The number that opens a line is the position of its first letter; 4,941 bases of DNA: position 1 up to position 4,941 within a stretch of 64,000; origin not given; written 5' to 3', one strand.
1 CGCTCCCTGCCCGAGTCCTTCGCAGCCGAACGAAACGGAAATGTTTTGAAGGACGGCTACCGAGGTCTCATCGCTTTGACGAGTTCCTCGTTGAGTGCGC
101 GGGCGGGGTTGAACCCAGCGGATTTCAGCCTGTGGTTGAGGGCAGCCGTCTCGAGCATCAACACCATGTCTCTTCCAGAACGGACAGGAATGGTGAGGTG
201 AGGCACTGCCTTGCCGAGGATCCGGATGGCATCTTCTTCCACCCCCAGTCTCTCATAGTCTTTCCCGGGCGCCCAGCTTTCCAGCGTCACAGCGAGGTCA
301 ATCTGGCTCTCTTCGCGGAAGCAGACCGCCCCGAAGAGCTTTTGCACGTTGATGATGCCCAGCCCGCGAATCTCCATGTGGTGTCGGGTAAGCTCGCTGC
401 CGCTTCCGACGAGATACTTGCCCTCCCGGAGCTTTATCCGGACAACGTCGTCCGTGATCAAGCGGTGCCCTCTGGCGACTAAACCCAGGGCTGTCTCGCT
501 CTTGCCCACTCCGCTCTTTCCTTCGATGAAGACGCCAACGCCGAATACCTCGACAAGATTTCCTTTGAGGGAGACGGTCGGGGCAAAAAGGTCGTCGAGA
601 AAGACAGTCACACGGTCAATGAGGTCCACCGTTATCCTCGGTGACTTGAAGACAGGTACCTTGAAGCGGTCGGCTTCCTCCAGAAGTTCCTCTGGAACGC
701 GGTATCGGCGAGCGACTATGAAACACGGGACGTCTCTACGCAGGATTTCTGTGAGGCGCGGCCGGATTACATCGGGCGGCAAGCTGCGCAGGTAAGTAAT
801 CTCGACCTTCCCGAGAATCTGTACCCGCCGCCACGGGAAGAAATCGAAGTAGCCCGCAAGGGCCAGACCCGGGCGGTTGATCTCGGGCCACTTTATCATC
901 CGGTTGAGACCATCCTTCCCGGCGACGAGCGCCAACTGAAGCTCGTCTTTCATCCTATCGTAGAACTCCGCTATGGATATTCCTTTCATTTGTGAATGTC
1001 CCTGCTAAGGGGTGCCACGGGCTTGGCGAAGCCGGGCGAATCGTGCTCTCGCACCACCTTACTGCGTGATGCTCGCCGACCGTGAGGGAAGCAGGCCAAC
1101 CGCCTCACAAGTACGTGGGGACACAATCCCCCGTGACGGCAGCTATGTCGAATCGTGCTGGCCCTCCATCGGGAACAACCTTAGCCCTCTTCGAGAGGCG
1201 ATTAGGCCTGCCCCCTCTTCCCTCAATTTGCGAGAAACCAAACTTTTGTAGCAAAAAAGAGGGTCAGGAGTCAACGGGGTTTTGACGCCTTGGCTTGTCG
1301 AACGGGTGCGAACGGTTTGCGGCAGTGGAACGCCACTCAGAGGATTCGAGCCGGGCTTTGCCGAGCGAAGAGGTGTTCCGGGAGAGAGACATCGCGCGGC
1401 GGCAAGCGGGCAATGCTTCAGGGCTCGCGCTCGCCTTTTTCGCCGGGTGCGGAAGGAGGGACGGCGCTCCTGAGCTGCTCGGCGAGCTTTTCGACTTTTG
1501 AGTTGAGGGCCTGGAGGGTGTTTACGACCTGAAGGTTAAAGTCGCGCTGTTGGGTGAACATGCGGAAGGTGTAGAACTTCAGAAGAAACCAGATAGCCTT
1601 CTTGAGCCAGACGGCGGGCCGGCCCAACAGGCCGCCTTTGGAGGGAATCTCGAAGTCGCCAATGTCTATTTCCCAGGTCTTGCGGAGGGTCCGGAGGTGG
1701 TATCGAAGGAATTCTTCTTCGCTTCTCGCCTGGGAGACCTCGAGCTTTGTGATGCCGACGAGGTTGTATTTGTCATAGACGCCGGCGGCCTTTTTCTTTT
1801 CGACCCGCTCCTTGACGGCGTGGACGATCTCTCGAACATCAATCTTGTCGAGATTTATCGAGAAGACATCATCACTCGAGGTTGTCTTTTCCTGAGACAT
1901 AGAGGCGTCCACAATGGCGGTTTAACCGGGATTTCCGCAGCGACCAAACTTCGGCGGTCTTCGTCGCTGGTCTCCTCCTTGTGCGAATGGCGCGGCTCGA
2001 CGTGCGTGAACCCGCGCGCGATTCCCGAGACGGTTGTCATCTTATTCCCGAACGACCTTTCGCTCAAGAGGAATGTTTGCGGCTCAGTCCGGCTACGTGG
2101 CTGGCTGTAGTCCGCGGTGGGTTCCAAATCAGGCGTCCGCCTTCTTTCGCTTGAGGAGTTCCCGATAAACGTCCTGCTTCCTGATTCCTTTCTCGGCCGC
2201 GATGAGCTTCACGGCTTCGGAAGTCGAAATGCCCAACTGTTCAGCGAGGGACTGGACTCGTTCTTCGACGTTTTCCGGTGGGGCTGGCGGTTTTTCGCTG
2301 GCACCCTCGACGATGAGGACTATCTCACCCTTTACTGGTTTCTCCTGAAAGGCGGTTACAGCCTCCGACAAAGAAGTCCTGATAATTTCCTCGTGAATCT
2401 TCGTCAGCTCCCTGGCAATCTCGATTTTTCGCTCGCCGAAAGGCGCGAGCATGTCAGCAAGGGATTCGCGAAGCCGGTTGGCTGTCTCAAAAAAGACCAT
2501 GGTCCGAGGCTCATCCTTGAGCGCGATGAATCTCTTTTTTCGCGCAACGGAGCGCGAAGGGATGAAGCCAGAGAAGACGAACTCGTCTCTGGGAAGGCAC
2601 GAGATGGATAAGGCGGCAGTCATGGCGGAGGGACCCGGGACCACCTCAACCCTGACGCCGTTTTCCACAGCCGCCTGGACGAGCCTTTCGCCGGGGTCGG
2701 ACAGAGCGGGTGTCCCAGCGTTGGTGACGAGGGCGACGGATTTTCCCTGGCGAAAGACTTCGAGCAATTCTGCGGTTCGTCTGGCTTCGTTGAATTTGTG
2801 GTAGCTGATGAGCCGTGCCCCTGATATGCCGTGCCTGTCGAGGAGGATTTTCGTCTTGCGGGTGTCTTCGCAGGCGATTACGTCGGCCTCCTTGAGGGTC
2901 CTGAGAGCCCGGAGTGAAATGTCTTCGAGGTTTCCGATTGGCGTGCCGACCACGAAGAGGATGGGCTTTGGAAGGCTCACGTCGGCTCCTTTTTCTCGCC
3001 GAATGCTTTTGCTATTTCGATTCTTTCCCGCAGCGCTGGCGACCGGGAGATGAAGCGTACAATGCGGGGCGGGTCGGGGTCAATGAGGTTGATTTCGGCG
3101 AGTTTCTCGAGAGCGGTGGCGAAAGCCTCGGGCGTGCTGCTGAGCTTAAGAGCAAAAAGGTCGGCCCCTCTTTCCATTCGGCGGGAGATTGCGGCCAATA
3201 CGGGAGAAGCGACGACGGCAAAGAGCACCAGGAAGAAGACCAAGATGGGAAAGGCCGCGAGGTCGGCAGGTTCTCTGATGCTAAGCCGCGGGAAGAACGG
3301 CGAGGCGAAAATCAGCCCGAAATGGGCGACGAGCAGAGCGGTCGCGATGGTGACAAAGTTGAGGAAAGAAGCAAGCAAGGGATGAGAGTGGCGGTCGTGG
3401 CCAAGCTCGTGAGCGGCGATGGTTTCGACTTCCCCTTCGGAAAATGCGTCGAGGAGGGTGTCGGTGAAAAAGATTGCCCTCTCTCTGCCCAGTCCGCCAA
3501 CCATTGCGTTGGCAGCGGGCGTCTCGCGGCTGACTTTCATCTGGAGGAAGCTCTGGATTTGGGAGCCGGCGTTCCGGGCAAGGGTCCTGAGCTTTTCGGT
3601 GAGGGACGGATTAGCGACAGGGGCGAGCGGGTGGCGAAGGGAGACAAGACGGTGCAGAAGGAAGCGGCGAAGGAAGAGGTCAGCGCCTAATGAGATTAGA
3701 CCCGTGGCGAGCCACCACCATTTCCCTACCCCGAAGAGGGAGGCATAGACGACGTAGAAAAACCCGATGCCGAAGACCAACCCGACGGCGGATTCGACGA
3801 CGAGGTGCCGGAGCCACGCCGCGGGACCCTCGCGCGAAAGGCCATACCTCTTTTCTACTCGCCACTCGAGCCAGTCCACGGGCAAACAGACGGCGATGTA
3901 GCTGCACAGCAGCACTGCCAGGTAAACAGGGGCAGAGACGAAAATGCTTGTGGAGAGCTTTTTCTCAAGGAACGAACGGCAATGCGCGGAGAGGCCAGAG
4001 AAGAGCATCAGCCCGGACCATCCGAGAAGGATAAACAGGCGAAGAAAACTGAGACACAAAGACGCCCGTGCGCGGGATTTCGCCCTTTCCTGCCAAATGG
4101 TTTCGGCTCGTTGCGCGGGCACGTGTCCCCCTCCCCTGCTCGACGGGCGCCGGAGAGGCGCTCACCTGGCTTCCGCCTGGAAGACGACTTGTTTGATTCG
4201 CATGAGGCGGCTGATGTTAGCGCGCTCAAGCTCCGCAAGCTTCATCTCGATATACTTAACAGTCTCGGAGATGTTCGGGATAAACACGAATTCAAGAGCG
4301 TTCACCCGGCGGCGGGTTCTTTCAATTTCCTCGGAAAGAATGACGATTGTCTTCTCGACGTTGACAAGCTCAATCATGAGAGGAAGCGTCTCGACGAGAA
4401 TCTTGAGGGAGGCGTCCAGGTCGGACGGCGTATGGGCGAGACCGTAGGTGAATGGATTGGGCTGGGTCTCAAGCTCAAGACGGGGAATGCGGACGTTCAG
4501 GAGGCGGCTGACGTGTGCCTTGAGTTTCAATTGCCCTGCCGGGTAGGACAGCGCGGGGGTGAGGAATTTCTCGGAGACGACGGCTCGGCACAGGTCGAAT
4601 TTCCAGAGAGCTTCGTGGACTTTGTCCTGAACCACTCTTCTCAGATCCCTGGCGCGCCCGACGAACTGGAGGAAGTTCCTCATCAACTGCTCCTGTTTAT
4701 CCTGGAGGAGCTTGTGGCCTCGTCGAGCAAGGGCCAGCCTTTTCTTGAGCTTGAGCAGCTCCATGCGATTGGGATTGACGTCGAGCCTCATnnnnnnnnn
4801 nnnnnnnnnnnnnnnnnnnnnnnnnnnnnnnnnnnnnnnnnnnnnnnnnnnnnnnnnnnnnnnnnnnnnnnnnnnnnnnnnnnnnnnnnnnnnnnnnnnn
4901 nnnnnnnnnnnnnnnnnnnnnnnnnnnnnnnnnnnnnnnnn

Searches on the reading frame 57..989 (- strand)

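Call 20: search_protein_families(library=pfam, proteins=[window:57-989:-], max_evalue=0.0001)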
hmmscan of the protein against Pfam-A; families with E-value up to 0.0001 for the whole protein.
window:57-989:- (310 aa): 2 families
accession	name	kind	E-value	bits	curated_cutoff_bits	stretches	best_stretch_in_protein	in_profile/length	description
PF07475.17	Hpr_kinase_C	-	1.8e-60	203.8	33.3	1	135-302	3-170/171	HPr Serine kinase C-terminal domain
PF02603.21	Hpr_kinase_N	-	2.9e-34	118.2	24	1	5-131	2-125/125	HPr Serine kinase N terminus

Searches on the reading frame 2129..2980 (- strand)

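Call 20: search_protein_families(library=pfam, proteins=[window:2129-2980:-], max_evalue=0.0001)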
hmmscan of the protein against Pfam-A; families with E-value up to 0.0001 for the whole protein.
window:2129-2980:- (283 aa): 1 family
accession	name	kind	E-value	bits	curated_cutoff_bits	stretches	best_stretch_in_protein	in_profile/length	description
PF00590.25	TP_methylase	-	5.2e-34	118.5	27.8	1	8-207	2-211/212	Tetrapyrrole (Corrin/Porphyrin) Methylases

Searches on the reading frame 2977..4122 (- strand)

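Call 20: search_protein_families(library=pfam, proteins=[window:2977-4122:-], max_evalue=0.0001)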
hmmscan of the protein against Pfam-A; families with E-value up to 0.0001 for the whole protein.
window:2977-4122:- (381 aa): 2 families
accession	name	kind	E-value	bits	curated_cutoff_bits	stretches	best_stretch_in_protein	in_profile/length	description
PF01435.24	Peptidase_M48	-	8.9e-22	78.3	20.3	1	170-370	3-181/186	Peptidase family M48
PF16491.10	Peptidase_M48_N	-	1.7e-08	35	27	1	13-151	26-165/179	CAAX prenyl protease N-terminal, five membrane helices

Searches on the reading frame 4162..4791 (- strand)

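Call 20: search_protein_families(library=pfam, proteins=[window:4162-4791:-], max_evalue=0.0001)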
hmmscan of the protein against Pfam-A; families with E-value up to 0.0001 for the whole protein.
window:4162-4791:- (209 aa): 1 family
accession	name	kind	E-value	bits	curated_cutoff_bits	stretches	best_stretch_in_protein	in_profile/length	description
PF01813.22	ATP-synt_D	-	9.7e-51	172.9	25.7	1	11-201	1-196/196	ATP synthase subunit D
